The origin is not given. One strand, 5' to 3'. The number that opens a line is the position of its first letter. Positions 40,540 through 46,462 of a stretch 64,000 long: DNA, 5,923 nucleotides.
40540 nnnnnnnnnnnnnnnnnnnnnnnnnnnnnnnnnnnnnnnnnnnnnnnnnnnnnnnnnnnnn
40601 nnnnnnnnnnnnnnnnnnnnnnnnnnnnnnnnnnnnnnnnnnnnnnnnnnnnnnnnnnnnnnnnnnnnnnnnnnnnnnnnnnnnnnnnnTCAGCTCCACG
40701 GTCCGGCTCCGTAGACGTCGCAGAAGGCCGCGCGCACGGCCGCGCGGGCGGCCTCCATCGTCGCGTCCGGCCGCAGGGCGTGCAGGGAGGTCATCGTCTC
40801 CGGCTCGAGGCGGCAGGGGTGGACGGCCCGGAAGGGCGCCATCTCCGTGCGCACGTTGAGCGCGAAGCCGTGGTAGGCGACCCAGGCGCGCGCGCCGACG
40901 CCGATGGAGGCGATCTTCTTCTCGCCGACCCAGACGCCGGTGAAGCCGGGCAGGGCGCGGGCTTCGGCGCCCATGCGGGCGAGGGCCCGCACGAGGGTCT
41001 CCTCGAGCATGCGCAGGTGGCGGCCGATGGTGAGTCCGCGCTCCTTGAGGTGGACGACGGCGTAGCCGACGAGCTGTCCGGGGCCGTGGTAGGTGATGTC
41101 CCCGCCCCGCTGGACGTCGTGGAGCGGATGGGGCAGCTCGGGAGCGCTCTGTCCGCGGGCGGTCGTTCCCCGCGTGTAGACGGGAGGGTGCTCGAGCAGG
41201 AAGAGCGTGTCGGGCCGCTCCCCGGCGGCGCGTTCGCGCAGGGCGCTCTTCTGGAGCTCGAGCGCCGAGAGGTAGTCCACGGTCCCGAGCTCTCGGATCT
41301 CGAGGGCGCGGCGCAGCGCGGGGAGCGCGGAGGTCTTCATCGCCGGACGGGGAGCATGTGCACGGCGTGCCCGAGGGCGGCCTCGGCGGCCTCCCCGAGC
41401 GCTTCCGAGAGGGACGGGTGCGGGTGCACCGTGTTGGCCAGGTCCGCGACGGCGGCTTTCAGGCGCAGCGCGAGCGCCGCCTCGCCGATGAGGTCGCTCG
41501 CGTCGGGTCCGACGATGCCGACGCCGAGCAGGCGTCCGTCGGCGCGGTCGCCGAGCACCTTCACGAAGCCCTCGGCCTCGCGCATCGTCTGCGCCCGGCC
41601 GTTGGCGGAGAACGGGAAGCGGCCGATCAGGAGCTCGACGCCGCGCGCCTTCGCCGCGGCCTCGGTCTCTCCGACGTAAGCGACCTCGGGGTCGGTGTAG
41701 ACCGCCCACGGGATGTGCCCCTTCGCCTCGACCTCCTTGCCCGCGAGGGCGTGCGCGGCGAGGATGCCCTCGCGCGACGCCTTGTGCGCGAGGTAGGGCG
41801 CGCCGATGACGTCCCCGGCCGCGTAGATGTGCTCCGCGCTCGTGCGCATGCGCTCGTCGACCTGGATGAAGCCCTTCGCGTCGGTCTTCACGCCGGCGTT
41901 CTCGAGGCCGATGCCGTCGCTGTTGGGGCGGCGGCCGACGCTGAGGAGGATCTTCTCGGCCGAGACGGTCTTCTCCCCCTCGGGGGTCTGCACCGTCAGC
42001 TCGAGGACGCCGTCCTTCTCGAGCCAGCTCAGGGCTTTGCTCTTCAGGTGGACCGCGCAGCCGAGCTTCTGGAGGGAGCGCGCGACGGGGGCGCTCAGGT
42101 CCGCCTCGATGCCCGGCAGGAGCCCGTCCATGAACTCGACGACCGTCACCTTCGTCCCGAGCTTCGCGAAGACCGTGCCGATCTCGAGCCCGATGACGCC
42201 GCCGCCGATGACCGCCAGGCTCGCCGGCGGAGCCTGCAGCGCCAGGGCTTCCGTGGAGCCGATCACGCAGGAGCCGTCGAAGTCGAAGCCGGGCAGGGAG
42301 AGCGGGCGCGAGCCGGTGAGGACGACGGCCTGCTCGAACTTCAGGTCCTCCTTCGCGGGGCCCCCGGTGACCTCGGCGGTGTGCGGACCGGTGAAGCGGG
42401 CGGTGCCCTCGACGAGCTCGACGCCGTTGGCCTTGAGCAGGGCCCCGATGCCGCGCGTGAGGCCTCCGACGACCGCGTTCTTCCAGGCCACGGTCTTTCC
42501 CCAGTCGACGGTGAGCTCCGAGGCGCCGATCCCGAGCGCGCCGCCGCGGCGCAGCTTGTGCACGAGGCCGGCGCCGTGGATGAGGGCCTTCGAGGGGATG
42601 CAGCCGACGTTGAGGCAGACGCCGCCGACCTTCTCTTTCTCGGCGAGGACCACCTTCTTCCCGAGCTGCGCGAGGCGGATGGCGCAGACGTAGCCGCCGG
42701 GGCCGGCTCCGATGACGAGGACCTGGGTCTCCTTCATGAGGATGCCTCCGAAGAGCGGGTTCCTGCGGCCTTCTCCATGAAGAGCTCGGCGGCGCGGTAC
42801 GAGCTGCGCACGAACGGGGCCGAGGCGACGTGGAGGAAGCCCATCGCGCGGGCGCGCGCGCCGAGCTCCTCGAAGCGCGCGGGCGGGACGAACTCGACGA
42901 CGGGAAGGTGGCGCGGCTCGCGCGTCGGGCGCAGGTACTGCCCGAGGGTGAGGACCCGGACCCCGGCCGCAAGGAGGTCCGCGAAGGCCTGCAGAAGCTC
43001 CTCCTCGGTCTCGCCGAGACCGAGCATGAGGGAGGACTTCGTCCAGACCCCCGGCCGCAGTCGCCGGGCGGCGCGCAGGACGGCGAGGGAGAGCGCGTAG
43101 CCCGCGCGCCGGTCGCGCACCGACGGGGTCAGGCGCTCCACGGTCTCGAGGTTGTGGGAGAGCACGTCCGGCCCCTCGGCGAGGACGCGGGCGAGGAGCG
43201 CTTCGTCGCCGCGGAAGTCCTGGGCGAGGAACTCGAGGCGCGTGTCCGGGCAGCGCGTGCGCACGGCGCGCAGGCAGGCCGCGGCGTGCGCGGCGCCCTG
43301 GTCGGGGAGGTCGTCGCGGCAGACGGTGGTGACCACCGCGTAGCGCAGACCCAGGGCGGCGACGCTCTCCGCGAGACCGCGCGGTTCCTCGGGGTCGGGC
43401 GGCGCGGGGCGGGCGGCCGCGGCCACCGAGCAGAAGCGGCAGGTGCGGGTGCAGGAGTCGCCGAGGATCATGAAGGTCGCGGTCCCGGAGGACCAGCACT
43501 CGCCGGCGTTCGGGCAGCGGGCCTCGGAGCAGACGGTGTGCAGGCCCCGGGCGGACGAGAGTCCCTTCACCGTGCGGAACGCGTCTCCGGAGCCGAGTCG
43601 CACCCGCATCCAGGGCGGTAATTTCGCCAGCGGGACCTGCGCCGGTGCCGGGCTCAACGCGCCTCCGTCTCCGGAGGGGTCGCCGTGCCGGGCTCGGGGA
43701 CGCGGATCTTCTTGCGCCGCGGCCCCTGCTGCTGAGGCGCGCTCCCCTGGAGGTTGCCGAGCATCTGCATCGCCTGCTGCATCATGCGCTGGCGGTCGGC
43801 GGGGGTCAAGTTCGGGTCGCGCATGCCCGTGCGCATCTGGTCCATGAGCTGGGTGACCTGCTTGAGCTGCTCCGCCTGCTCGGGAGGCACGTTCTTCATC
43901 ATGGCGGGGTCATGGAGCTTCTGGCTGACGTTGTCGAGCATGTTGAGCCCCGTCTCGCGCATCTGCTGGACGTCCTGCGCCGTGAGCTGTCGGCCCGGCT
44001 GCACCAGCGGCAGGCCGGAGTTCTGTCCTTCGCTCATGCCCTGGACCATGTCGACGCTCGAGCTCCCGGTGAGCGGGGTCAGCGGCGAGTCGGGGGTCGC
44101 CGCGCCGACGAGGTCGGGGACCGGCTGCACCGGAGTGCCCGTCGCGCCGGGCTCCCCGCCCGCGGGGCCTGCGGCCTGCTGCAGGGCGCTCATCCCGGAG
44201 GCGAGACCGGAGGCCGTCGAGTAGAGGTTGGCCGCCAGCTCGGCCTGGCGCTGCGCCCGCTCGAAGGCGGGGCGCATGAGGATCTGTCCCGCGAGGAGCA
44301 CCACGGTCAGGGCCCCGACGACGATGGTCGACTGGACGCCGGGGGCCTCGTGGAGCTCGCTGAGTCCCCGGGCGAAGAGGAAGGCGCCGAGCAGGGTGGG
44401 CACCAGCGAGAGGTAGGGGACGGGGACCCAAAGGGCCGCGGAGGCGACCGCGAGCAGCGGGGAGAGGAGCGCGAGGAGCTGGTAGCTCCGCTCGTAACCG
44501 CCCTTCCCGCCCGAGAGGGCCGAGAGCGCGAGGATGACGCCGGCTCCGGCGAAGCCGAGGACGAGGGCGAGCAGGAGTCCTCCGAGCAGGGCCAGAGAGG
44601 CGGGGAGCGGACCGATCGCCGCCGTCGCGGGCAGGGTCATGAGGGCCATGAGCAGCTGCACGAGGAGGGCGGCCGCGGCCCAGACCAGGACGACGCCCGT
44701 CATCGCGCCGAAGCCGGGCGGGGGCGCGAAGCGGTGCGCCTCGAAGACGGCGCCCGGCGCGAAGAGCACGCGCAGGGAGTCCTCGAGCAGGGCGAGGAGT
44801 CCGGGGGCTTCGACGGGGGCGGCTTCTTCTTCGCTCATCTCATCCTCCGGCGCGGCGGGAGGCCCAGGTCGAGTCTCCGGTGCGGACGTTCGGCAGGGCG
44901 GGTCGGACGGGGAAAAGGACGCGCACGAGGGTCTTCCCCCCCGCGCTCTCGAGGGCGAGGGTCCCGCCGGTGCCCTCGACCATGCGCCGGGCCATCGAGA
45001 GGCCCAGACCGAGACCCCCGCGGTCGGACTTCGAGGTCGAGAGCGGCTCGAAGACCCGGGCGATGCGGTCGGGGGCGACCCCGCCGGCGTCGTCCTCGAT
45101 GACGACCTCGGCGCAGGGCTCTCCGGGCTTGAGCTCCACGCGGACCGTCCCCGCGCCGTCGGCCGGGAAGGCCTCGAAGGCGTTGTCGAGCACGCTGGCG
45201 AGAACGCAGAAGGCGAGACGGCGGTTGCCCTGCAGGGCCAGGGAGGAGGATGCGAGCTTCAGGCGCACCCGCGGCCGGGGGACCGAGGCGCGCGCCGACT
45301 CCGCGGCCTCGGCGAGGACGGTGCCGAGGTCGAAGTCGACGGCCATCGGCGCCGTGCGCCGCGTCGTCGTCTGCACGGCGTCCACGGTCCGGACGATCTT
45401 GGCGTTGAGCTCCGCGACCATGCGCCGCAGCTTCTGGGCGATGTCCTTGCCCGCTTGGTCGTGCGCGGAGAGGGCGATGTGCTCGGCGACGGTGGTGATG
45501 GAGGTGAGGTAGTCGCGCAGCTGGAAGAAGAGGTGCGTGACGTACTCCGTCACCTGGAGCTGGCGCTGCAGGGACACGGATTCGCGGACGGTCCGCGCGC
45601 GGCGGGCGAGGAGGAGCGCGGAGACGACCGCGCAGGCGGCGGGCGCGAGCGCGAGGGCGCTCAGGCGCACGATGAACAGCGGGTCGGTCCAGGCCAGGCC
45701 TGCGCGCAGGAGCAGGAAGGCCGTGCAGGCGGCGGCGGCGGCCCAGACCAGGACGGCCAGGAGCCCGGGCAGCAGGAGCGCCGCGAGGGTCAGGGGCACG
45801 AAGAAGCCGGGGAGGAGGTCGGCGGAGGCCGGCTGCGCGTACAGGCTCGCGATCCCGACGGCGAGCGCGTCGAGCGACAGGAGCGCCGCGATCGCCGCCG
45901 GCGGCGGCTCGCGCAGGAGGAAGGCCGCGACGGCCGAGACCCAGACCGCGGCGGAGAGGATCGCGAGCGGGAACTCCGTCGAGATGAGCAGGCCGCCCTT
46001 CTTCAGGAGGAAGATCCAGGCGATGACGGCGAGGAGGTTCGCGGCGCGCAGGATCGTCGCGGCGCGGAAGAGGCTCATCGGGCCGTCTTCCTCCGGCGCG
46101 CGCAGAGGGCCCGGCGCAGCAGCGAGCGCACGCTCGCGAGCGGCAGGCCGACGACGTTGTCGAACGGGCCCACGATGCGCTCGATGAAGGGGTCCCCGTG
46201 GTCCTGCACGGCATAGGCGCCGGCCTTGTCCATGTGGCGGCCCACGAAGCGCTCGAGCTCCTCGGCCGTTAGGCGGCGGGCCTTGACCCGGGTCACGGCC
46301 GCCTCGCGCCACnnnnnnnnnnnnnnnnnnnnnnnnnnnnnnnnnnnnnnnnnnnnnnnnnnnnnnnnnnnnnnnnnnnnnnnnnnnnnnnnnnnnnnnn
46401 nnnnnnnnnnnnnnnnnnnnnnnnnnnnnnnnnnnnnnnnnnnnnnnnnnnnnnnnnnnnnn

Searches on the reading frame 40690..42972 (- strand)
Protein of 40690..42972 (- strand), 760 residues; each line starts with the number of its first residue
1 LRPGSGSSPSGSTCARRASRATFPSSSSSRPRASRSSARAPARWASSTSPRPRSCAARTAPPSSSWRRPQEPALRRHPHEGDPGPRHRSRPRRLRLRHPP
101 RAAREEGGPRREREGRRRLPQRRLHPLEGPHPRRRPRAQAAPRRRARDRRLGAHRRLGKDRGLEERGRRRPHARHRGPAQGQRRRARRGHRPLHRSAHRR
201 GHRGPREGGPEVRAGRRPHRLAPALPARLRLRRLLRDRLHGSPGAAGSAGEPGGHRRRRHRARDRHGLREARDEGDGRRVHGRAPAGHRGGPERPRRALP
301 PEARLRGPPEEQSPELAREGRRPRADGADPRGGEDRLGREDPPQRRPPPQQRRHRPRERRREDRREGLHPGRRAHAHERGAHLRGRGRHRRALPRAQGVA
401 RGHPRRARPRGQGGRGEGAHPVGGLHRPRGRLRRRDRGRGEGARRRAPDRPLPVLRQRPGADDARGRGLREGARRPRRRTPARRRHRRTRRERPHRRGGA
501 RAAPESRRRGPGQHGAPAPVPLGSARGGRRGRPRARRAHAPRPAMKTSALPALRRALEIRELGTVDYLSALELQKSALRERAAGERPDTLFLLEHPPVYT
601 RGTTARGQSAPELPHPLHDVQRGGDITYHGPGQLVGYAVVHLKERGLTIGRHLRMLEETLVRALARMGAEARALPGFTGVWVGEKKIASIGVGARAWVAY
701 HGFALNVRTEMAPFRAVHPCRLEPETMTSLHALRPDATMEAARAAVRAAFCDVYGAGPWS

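Call 85: search_protein_families(library=pfam, proteins=[window:40690-42972:-], max_evalue=0.001)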
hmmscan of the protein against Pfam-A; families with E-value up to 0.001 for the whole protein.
window:40690-42972:- (760 aa): 1 family
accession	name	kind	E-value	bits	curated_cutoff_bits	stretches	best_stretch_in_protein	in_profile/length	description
PF21948.1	LplA-B_cat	-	1.3e-37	130.1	27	1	566-750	1-199/200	Lipoyl protein ligase A/B catalytic domain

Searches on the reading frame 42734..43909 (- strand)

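Call 28: search_protein_families(library=pfam, proteins=[window:42734-43909:-], max_evalue=0.001)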
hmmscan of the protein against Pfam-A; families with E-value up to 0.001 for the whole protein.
window:42734-43909:- (391 aa): 2 families
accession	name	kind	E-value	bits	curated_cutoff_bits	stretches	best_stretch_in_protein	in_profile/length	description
PF04055.27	Radical_SAM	-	1.2e-17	65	29.5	1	147-310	1-164/166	Radical SAM superfamily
PF16881.10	LIAS_N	-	4.5e-05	24.3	27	1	95-132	59-96/96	N-terminal domain of lipoyl synthase of Radical_SAM family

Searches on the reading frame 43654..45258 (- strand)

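Call 28: search_protein_families(library=pfam, proteins=[window:43654-45258:-], max_evalue=0.001)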
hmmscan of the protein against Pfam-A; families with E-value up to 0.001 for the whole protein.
window:43654-45258:- (534 aa): 1 family
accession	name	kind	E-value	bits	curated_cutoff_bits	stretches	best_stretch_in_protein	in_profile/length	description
PF04893.22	Yip1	-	4e-07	30.5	28.6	1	163-324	2-169/173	Yip1 domain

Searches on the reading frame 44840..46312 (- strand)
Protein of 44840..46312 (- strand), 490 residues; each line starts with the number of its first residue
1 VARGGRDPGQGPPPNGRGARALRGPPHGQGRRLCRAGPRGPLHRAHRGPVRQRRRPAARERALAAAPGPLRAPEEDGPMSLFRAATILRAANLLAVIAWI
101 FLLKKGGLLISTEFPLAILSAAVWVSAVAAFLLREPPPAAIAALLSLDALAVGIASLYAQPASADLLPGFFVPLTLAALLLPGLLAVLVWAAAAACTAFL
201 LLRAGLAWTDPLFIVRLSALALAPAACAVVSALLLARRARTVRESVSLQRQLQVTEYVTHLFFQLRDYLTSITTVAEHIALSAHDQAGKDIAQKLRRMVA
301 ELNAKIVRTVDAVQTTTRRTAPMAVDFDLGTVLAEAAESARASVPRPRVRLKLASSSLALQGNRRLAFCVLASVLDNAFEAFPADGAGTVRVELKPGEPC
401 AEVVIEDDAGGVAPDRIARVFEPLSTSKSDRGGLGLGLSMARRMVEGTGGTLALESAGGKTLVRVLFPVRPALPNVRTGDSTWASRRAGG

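Call 85: search_protein_families(library=pfam, proteins=[window:44840-46312:-], max_evalue=0.001)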
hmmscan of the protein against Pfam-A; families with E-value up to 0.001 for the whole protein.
window:44840-46312:- (490 aa): 1 family
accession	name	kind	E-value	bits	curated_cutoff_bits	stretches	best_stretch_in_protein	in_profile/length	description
PF02518.31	HATPase_c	-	4.3e-16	59.8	26.4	1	370-470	9-110/111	Histidine kinase-, DNA gyrase B-, and HSP90-like ATPase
